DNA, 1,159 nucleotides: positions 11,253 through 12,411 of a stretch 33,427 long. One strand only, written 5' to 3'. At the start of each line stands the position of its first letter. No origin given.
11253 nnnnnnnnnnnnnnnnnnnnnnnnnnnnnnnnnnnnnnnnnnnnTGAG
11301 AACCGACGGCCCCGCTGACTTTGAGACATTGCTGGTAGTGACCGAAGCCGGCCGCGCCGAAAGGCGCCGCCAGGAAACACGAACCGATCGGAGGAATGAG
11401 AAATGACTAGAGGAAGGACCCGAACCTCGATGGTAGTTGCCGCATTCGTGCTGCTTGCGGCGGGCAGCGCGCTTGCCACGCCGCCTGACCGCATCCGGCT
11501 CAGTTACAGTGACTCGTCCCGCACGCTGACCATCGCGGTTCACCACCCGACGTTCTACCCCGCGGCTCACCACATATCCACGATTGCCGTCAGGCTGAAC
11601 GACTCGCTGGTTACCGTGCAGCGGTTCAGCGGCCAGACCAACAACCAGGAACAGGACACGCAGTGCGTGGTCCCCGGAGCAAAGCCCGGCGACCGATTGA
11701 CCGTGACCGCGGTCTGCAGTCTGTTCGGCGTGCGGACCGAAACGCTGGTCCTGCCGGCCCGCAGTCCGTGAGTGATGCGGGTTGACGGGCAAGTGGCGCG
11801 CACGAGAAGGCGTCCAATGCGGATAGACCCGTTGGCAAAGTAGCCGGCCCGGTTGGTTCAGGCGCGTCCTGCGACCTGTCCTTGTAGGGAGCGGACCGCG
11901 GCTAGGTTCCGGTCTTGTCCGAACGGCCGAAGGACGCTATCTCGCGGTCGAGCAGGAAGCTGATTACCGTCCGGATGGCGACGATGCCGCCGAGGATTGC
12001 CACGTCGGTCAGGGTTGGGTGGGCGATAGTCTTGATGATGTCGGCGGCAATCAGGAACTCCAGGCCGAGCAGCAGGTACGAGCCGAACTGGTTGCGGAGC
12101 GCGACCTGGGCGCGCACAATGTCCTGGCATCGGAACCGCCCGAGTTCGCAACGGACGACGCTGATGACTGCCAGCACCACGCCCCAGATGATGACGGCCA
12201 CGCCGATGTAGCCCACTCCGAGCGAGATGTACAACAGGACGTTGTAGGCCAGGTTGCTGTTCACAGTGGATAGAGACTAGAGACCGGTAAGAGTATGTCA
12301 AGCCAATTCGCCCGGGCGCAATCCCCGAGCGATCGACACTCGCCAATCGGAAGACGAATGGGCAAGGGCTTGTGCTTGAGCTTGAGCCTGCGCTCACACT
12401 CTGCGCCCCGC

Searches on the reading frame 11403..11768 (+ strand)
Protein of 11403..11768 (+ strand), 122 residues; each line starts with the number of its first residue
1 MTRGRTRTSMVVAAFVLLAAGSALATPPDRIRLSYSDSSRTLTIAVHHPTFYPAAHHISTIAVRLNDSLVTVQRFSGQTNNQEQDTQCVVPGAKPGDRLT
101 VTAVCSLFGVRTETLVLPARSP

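Call 15: search_protein_families(library=pfam, proteins=[window:11403-11768:+], max_evalue=0.01)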
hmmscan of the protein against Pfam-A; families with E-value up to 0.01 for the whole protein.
window:11403-11768:+ (122 aa): 0 families

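Call 74: search_protein_families(library=pfam, proteins=[window:11403-11768:+], max_evalue=10)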
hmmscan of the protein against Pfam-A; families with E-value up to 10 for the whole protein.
window:11403-11768:+ (122 aa): 1 family
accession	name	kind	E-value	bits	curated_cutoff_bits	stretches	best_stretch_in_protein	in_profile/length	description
PF01880.24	Desulfoferrodox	-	0.085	13.8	22.2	1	46-110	34-94/98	Desulfoferrodoxin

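Call 75: search_solved_structures(query=window:11403-11768:+, max_evalue=10)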
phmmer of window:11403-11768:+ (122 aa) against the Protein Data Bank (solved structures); distinct sequences matched with E-value up to 10: 0.

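Call 103: search_protein_families(library=padloc, proteins=[window:11403-11768:+], max_evalue=0.1)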
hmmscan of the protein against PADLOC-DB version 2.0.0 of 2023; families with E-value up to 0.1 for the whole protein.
window:11403-11768:+ (122 aa): 0 families

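Call 104: search_protein_families(library=phrogs, proteins=[window:11403-11768:+], max_evalue=0.1)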
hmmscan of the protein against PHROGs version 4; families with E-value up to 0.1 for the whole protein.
window:11403-11768:+ (122 aa): 0 families

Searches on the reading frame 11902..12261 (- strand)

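Call 15: search_protein_families(library=pfam, proteins=[window:11902-12261:-], max_evalue=0.01)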
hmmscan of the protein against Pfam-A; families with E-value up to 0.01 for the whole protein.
window:11902-12261:- (119 aa): 1 family
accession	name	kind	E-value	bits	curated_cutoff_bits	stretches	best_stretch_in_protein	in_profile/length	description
PF07784.16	DUF1622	-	3.2e-25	88.3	24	1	27-108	1-78/78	Protein of unknown function (DUF1622)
